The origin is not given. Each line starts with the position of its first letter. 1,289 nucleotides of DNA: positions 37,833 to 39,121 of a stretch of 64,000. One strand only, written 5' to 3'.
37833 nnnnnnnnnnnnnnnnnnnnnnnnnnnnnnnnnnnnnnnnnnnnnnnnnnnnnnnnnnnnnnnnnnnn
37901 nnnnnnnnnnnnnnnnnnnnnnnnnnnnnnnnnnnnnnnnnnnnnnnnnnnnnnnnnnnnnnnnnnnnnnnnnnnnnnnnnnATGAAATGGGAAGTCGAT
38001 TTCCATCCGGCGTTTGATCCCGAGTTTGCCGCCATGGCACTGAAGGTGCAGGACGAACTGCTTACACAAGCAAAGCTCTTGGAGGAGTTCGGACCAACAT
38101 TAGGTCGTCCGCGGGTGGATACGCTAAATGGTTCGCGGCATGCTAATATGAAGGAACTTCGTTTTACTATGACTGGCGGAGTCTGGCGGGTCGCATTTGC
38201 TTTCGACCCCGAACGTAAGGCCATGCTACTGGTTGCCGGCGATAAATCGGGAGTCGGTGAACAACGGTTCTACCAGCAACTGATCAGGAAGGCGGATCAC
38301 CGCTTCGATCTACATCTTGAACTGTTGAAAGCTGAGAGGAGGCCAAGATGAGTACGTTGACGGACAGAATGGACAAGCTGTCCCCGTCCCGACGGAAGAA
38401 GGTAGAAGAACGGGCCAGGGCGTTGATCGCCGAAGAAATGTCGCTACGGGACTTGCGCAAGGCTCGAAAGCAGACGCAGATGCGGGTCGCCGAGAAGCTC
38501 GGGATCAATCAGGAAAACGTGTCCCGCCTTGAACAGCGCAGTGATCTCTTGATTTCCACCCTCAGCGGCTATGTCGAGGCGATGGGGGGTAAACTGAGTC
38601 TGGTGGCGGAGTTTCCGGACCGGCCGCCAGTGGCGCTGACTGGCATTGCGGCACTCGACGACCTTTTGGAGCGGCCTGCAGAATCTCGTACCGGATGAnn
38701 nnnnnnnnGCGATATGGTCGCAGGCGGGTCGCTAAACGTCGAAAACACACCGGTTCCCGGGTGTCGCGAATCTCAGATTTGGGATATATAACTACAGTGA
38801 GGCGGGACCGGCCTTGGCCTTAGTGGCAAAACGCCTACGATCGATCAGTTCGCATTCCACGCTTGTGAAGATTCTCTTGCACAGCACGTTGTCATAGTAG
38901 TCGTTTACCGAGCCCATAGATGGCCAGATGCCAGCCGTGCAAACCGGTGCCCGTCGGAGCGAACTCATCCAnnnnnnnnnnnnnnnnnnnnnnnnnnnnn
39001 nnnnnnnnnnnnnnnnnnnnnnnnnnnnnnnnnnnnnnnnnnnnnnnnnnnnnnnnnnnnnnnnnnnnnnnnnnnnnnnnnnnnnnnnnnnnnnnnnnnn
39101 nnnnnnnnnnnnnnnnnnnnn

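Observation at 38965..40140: Uncharacterised 391-aa third gene directly downstream of SIR2-HerA; possible extra component of a three-gene variant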

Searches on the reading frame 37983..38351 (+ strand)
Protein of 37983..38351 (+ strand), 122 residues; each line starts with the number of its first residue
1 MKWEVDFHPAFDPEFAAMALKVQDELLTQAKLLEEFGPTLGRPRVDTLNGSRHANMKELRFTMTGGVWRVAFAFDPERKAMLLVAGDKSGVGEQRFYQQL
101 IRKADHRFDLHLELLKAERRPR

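Call 5: search_protein_families(library=pfam, proteins=[window:37983-38351:+], max_evalue=0.01)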
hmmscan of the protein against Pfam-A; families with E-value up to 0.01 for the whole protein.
window:37983-38351:+ (122 aa): 1 family
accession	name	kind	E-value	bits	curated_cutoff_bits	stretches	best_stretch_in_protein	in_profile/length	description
PF05973.20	Gp49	-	2.2e-19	69.7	23.9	1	14-108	2-89/90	Phage derived protein Gp49-like (DUF891)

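Call 6: search_protein_families(library=padloc, proteins=[window:37983-38351:+], max_evalue=0.01)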
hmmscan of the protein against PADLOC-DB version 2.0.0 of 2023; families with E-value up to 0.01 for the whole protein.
window:37983-38351:+ (122 aa): 1 family
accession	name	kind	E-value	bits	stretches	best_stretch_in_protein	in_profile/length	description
PDLC03894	NsnC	-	3.2e-05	21.6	1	23-108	207-289/294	-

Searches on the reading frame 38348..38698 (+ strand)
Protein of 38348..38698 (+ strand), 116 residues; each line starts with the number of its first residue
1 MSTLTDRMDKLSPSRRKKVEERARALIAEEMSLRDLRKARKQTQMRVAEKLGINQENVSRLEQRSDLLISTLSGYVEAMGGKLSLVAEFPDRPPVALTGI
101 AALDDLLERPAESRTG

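Call 5: search_protein_families(library=pfam, proteins=[window:38348-38698:+], max_evalue=0.01)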
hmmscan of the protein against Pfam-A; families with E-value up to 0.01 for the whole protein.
window:38348-38698:+ (116 aa): 5 families
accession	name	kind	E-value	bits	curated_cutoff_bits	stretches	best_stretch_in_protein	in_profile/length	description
PF13744.12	HTH_37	-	1.8e-05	24.9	27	1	23-87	15-79/80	Helix-turn-helix domain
PF13560.12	HTH_31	-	2.6e-05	24.9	27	1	33-66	6-39/64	Helix-turn-helix domain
PF04545.22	Sigma70_r4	-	0.00061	19.7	24.1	1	36-64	15-43/50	Sigma-70, region 4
PF01381.28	HTH_3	-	0.0016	18.9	23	1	33-82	1-51/55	Helix-turn-helix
PF13443.12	HTH_26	-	0.0071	17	22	0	33-72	2-43/63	Cro/C1-type HTH DNA-binding domain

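Call 6: search_protein_families(library=padloc, proteins=[window:38348-38698:+], max_evalue=0.01)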
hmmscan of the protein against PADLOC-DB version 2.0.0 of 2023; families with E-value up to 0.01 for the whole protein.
window:38348-38698:+ (116 aa): 4 families
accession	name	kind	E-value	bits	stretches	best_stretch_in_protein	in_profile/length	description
PDLC02926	HTH_VI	-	7.8e-06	24.1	1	32-80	5-54/92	-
PDLC00604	ZorA1|ZorA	-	0.0023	14.4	1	1-87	322-409/639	MotA/ExbB/TolQ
PDLC04142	capH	-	0.006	15.6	1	32-80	10-59/103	capH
PDLC03954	RmrA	-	0.0096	12.9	0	32-64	14-46/380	-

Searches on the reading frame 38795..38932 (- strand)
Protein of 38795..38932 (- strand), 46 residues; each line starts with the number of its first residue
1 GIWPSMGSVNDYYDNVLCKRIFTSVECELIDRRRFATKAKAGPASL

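Call 93: search_dna_similar(query=window:38795-38932:-, collection=plasmids, mode=protein, max_evalue=0.001, max_rows=8)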
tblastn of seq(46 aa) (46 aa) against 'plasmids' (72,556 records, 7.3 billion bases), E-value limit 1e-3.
Records with a match: 43; places in all: 69; records where one place covers at least 80% of the query: 43.
Best place of each record, by identity: <60% 43.
By first word of the organism name: Cupriavidus 9; Paraburkholderia 8; Streptomyces 5; Azospirillum 4; Caballeronia 4; Ralstonia 3; Methylobacterium 2; Lichenicola 2; Roseomonas 2; Bosea 1; and 3 more.
By predicted mobility (MOB-suite, as given by PLSDB): non-mobilizable 16; mobilizable 16; conjugative 11.
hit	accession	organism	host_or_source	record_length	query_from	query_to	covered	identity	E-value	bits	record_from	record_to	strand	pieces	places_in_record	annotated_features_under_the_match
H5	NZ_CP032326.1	Azospirillum argentinense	soil sample,Agricultural field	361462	1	41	89%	58.5%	4e-10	59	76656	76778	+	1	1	IS3 family transposase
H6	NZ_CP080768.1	Cupriavidus pinatubonensis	genomic assembly,soil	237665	1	44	96%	54.5%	7e-9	55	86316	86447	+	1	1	none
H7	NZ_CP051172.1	Ralstonia pseudosolanacearum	Whole organism,potato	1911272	1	44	96%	52.3%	1e-8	55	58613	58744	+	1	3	none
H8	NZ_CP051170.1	Ralstonia pseudosolanacearum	Whole organism,potato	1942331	1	44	96%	52.3%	1e-8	55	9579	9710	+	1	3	none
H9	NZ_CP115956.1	Ralstonia pseudosolanacearum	Solanum tuberosum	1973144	1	44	96%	52.3%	1e-8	55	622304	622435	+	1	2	none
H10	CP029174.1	Methylobacterium sp. DM1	-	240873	1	41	89%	53.7%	2e-8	54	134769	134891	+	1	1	IS3 family transposase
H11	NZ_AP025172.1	Cupriavidus sp. P-10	-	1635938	1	41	89%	53.7%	2e-8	54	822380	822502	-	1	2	none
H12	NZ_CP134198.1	Paraburkholderia sp. FT54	single cell,Rhizosphere soil of Tomato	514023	1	41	89%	53.7%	4e-8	53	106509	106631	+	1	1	none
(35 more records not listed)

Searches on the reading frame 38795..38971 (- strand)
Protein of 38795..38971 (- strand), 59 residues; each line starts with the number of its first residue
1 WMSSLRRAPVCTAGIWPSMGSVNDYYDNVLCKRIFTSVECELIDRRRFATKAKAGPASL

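Call 92: search_protein_families(library=pfam, proteins=[window:38795-38971:-], max_evalue=1)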
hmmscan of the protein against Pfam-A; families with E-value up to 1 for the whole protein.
seq(59 aa): 0 families
